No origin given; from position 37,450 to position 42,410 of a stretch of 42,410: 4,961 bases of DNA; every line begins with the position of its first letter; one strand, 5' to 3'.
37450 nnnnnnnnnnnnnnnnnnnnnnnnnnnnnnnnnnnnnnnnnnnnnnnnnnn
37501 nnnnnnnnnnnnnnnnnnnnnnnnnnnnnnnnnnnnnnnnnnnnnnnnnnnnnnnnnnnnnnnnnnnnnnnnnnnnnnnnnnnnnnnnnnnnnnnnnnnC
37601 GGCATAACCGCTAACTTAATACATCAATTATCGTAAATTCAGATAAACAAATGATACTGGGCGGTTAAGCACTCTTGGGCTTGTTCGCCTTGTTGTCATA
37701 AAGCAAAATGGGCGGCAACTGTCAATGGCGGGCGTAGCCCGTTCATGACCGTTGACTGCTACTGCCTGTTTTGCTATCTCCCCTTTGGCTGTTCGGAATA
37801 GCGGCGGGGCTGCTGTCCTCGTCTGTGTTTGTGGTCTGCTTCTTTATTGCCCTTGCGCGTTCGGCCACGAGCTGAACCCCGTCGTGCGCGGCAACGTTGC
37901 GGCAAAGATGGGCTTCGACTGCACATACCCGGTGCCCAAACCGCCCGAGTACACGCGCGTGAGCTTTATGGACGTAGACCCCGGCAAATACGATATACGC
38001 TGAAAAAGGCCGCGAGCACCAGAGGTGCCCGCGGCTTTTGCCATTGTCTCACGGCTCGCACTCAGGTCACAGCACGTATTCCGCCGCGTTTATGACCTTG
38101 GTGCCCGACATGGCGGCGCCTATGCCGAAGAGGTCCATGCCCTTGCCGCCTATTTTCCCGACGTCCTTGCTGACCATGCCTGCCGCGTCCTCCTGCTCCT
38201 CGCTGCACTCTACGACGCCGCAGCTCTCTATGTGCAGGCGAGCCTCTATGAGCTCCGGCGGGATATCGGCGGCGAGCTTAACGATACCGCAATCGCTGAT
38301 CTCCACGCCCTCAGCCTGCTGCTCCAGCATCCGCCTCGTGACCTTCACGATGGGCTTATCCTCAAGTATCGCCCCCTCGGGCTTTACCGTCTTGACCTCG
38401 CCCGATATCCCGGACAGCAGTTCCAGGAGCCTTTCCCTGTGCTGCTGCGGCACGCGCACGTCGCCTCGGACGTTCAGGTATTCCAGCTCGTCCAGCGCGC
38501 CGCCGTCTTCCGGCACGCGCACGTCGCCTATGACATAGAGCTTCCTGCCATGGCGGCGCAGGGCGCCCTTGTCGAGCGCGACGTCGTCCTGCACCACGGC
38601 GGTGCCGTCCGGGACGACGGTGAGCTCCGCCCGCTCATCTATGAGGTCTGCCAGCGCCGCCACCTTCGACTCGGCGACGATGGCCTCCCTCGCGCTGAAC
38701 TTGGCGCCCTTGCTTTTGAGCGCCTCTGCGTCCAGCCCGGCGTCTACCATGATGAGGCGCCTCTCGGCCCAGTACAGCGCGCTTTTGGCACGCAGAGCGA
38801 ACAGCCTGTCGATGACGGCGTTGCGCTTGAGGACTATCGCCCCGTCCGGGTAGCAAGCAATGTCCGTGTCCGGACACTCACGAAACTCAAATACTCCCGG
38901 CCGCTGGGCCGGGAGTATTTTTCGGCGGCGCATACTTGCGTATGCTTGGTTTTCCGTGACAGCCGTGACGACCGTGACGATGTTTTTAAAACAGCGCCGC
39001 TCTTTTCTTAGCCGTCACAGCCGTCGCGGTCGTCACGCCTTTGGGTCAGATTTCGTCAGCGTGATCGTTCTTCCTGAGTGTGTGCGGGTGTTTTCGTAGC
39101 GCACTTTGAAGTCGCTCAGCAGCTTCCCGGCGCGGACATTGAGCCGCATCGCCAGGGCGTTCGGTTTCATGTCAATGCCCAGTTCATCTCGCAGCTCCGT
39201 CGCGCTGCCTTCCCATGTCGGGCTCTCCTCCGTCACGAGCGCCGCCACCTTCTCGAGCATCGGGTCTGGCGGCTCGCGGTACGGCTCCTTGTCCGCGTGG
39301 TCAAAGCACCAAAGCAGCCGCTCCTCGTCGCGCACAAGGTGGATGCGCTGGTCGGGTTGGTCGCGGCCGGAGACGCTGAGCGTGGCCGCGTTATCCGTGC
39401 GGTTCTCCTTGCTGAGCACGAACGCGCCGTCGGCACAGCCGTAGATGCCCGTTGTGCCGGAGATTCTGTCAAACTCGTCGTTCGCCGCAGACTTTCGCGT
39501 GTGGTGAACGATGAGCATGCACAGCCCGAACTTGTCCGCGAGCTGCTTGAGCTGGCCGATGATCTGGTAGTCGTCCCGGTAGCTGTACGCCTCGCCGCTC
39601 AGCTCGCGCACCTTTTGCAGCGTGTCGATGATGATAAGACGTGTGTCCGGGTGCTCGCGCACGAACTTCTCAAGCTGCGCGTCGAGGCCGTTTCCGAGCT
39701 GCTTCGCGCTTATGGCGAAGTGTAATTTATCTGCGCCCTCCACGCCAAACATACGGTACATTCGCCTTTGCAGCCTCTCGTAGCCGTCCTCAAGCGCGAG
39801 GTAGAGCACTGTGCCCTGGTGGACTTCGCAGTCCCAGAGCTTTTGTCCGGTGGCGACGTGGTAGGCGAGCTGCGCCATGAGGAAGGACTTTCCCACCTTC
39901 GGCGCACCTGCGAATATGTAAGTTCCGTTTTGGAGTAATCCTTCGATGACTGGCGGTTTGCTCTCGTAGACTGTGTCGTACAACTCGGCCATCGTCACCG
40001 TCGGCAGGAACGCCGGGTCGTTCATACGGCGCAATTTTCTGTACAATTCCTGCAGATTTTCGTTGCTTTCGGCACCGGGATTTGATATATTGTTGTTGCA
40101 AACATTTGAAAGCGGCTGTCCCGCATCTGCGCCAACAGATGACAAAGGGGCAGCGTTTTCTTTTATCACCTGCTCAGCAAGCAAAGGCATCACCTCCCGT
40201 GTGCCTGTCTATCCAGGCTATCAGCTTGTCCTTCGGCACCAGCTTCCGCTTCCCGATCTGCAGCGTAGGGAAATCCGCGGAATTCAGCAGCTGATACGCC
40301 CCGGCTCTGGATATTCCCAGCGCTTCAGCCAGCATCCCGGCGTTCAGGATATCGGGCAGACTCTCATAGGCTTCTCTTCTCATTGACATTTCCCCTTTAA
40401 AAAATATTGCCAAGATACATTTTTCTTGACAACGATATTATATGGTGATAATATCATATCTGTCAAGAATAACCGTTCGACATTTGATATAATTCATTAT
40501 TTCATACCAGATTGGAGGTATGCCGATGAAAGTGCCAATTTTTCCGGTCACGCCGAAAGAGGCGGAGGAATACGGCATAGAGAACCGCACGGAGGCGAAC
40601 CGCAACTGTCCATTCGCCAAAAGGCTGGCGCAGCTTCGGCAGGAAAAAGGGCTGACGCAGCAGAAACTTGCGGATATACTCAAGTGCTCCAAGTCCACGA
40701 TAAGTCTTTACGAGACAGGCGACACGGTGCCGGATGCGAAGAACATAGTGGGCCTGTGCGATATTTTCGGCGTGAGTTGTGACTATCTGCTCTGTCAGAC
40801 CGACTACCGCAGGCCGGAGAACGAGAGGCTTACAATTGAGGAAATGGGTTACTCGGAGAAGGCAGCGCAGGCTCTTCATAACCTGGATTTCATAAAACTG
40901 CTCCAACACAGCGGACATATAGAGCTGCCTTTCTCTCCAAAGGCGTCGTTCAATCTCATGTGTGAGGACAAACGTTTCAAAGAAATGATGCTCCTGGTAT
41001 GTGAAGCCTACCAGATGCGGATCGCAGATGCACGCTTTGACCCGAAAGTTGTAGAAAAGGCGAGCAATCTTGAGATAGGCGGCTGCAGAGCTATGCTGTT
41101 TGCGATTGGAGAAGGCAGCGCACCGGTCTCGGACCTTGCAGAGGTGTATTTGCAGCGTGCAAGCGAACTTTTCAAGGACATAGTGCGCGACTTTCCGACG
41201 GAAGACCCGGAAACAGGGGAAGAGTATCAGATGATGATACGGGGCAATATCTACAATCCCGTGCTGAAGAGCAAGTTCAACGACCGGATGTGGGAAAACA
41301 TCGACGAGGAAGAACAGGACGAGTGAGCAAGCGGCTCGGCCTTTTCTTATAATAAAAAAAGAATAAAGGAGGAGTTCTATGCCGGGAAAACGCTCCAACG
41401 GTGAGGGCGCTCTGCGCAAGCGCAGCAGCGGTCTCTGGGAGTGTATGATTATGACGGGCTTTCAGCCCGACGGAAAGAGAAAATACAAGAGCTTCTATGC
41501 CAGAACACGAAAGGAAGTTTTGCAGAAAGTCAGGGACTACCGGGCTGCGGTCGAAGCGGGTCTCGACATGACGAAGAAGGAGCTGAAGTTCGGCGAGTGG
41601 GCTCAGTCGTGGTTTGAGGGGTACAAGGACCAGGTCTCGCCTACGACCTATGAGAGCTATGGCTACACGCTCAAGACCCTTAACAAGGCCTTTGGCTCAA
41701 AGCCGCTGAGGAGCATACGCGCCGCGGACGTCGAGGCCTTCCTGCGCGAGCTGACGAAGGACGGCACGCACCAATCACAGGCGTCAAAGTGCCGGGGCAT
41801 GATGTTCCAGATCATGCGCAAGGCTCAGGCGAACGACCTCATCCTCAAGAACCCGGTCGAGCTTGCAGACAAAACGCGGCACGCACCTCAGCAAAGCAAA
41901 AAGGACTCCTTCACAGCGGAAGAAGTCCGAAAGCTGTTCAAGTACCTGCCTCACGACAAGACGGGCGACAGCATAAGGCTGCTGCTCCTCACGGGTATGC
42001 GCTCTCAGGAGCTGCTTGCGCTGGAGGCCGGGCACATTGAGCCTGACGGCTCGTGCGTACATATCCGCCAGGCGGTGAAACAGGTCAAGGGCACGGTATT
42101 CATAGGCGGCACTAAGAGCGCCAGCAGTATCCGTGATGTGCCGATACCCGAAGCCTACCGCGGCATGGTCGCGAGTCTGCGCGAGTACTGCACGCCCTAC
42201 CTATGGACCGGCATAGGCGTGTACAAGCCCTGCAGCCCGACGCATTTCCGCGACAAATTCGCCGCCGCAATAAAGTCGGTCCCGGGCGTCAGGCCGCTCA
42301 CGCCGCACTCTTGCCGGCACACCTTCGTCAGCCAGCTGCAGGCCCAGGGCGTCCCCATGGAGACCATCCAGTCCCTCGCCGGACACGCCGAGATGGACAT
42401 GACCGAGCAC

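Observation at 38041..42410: Compact integrase-repressor-Rep-iteron element with phage-satellite (PICI-like) architecture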

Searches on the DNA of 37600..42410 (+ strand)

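Call 56: search_rna_families(source=window, start=37600, end=42410, threshold=evalue, max_evalue=1)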
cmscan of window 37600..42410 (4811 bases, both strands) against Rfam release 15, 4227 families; matches with E-value up to 1: 1.
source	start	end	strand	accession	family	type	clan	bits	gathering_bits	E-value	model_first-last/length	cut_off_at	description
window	39369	39417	+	RF01119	sR32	Gene; snRNA; snoRNA; CD-box;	-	16.8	40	0.34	1-57/57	no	Small nucleolar RNA sR32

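Call 119: search_dna_similar(query=window:38840-38970:+, collection=plasmids, mode=distant, max_evalue=1, max_rows=15)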
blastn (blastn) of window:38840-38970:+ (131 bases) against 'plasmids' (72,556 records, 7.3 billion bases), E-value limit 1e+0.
No match.

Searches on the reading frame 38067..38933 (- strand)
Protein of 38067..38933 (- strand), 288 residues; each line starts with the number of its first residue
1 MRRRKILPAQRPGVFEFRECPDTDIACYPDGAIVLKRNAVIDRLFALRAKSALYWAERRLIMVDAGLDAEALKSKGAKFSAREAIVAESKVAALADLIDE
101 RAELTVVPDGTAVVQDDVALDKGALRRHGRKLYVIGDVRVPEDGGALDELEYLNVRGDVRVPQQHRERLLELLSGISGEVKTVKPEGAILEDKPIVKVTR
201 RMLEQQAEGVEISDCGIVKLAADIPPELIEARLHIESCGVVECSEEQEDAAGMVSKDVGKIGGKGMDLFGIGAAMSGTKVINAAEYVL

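Call 7: search_protein_families(library=pfam, proteins=[window:38067-38933:-], max_evalue=0.01)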
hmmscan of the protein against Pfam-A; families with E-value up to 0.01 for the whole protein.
window:38067-38933:- (288 aa): 0 families

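Call 8: search_protein_families(library=phrogs, proteins=[window:38067-38933:-], max_evalue=0.01)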
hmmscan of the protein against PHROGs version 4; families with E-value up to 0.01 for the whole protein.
window:38067-38933:- (288 aa): 0 families
